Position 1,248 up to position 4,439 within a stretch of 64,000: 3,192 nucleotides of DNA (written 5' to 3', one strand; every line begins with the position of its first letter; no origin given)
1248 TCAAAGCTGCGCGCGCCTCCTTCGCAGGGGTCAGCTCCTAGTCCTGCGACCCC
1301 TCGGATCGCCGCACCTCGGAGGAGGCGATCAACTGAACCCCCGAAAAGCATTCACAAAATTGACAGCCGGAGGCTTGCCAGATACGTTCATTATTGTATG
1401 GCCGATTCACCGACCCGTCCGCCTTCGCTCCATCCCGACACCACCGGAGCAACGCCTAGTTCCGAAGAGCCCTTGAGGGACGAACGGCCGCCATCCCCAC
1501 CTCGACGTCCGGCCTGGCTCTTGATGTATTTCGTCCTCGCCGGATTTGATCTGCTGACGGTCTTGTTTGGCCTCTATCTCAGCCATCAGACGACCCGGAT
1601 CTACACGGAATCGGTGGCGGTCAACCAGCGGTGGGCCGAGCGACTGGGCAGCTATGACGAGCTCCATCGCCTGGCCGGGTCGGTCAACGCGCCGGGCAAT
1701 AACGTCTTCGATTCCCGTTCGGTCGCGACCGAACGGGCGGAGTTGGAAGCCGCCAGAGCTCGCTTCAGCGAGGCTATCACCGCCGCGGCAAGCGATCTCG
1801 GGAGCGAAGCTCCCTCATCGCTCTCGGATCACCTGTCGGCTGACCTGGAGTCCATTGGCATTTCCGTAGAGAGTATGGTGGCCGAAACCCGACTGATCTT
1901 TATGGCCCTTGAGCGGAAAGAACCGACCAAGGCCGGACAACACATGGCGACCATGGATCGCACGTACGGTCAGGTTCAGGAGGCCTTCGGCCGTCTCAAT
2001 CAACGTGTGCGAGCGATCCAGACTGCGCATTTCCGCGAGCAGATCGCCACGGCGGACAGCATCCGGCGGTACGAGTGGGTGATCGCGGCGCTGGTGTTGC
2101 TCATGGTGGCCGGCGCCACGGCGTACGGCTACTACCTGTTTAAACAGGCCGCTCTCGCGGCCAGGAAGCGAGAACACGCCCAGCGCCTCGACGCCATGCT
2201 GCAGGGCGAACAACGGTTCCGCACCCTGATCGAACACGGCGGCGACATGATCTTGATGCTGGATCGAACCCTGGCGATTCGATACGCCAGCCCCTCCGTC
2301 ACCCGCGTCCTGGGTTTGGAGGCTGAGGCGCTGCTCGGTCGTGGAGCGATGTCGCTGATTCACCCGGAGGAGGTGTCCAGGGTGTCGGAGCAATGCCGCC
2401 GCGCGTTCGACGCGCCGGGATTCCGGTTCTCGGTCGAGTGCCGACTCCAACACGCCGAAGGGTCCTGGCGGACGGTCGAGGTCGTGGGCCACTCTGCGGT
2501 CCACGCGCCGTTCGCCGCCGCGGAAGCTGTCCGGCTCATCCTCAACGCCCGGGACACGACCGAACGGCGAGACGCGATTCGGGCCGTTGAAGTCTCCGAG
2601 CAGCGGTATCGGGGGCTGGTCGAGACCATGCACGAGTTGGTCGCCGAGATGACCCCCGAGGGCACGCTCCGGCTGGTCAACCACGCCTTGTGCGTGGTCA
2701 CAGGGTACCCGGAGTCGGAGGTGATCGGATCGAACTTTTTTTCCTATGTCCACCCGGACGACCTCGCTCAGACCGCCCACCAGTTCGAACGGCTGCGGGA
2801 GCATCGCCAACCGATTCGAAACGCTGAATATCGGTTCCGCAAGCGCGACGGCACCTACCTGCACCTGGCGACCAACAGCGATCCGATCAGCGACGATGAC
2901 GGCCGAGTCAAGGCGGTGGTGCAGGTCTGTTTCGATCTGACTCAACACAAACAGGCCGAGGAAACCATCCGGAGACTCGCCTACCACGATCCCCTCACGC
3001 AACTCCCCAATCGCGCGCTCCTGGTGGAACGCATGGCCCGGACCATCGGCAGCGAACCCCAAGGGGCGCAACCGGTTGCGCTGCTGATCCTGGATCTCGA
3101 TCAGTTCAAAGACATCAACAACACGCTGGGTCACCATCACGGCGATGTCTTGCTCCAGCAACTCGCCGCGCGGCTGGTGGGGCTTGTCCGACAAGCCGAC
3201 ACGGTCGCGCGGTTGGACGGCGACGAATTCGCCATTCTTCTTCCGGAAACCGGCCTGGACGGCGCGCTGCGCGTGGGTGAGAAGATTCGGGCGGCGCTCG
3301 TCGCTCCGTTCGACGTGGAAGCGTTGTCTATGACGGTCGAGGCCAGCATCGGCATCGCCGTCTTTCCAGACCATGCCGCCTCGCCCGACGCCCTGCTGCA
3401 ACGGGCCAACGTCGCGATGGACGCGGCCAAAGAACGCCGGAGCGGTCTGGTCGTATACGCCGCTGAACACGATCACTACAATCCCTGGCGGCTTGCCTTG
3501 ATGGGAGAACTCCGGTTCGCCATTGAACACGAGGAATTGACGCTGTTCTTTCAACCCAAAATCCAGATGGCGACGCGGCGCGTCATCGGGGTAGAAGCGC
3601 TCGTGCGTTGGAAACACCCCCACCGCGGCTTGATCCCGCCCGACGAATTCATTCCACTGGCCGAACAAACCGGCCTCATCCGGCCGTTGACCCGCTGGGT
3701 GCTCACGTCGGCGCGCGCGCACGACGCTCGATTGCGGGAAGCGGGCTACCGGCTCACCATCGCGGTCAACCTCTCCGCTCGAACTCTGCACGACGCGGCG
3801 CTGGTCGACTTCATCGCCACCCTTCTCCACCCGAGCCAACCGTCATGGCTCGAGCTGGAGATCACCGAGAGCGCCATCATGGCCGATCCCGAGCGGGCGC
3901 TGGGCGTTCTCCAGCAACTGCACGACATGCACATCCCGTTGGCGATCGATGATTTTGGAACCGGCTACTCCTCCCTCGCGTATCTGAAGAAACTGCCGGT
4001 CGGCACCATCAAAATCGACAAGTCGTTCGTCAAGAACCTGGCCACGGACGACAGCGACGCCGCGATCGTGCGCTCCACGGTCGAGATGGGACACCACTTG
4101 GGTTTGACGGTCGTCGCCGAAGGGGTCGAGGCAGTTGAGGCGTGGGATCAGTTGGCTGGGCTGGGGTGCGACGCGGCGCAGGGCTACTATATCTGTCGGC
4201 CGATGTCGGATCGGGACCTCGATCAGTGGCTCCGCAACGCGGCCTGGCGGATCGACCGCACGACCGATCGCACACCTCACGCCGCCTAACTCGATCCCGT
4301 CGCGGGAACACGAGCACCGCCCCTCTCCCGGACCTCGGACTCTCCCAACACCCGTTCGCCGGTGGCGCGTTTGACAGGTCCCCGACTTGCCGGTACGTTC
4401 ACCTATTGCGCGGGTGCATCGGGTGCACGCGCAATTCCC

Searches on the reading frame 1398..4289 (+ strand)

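Call 27: search_protein_families(library=pfam, proteins=[window:1398-4289:+], max_evalue=0.0001)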
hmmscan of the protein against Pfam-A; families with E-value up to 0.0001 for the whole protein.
window:1398-4289:+ (963 aa): 8 families
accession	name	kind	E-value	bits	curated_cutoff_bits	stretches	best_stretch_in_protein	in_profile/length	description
PF00563.25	EAL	-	2.9e-73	246.6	31.3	1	704-935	3-236/236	EAL domain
PF00990.26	GGDEF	-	6.3e-41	140.3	23.8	1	528-681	1-158/161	Diguanylate cyclase, GGDEF domain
PF08447.18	PAS_3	-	2.4e-29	101.9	25.6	2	427-509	4-87/89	PAS fold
PF00989.32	PAS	-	7e-26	90.9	22.6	2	403-508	2-107/113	PAS fold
PF08448.16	PAS_4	-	2.8e-17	63.4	23.1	2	279-391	2-109/110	PAS fold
PF13426.13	PAS_9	-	1.1e-15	58.2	27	1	420-516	9-103/103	PAS domain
PF13188.13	PAS_8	-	9.2e-12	44.9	21.8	0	272-323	1-52/65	PAS domain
PF14598.12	PAS_11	-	5.4e-08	33.2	25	1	433-501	23-90/109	PAS domain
